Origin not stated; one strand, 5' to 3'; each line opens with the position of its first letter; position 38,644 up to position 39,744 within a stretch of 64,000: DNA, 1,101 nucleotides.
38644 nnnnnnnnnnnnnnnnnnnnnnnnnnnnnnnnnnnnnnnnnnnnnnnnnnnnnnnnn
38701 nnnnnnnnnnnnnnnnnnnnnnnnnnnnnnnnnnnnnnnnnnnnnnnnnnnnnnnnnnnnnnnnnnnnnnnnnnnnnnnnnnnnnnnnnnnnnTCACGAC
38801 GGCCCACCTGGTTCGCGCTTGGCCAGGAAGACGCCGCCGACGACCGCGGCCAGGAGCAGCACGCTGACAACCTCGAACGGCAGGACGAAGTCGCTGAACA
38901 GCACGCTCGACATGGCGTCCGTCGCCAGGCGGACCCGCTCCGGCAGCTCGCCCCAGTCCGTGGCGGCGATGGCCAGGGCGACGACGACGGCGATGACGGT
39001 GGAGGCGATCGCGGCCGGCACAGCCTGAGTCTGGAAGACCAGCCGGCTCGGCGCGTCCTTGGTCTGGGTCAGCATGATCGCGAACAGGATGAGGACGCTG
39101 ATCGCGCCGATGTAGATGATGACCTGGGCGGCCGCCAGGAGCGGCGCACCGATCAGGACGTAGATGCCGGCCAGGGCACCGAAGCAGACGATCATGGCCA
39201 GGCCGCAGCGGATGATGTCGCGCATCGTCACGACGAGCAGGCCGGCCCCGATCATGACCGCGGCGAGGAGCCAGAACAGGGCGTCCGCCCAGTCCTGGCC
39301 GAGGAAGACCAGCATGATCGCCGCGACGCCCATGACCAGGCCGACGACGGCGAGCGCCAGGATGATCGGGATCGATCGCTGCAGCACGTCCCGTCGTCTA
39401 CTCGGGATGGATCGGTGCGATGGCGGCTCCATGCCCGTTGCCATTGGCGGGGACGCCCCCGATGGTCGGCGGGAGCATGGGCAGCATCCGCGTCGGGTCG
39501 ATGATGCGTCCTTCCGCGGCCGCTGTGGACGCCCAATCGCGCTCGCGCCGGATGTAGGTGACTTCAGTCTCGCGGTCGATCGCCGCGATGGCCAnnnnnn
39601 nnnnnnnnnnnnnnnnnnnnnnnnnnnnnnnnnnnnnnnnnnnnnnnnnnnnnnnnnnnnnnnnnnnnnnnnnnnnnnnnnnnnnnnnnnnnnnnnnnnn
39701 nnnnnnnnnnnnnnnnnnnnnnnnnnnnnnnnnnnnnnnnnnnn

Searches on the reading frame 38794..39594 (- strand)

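Call 44: search_protein_families(library=pfam, proteins=[window:38794-39594:-], max_evalue=0.001)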
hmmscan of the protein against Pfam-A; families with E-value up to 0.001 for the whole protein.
window:38794-39594:- (266 aa): 1 family
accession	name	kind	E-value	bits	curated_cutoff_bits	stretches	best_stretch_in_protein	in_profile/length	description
PF00499.25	Oxidored_q3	-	1.4e-31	109.6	33.2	1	118-257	2-146/146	NADH-ubiquinone/plastoquinone oxidoreductase chain 6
